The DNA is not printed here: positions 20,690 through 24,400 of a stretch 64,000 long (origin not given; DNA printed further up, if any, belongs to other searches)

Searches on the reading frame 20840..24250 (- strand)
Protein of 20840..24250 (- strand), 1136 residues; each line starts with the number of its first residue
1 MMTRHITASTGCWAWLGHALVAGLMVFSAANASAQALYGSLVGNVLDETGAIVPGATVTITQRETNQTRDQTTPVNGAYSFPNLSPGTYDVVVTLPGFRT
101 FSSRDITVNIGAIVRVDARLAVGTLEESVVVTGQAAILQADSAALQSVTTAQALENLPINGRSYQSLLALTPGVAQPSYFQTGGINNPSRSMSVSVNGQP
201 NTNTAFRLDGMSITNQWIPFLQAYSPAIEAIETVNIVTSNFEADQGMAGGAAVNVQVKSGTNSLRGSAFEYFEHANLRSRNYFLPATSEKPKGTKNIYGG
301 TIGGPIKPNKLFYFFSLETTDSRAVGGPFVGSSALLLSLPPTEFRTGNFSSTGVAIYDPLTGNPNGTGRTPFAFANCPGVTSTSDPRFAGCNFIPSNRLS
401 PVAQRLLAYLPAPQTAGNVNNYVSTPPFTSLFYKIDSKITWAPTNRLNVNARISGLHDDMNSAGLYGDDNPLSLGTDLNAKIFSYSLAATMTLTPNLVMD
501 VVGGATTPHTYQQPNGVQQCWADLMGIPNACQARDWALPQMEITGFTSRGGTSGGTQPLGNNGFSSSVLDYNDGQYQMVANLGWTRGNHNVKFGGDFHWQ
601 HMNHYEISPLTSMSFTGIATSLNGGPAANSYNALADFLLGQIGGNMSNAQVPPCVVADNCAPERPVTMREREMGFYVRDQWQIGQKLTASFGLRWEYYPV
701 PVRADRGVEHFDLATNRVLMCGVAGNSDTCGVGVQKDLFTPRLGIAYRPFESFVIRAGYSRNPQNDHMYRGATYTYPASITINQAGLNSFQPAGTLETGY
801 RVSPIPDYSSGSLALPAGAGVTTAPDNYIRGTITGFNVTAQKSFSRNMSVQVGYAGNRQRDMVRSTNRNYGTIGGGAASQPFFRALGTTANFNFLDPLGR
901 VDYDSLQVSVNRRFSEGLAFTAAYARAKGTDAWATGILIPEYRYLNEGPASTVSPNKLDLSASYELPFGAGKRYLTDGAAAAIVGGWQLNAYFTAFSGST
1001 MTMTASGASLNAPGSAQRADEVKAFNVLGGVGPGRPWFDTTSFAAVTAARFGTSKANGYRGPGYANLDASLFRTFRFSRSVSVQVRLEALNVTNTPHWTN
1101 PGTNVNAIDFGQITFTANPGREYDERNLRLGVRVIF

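Call 11: search_protein_families(library=pfam, proteins=[window:20840-24250:-])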
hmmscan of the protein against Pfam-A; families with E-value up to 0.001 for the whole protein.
window:20840-24250:- (1136 aa): 8 families
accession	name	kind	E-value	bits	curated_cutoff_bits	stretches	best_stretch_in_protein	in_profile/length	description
PF25183.1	OMP_b-brl_4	-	5.5e-173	578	30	1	257-1122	2-836/838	Outer membrane beta barrel domain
PF13620.12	CarboxypepD_reg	-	4.8e-19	68.9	32.3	1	41-120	2-81/82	Carboxypeptidase regulatory-like domain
PF00593.30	TonB_dep_Rec_b-barrel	-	1.7e-09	38.5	27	1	557-1092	42-433/436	TonB dependent receptor-like, beta-barrel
PF17210.9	SdrD_B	-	6.3e-08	33.2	29.7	1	47-107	18-78/112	SdrD B-like domain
PF13715.12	CarbopepD_reg_2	-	7.2e-07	29.6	32.2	1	43-124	3-80/88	CarboxypepD_reg-like domain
PF14905.12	OMP_b-brl_3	-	9.5e-05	22.1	27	0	433-515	270-344/408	Outer membrane protein beta-barrel family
PF07715.20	Plug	-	0.00017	22.5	23.9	1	142-250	5-104/107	TonB-dependent Receptor Plug Domain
PF17802.7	SpaA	-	0.0005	20.6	23.1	0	47-92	9-57/91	Prealbumin-like fold domain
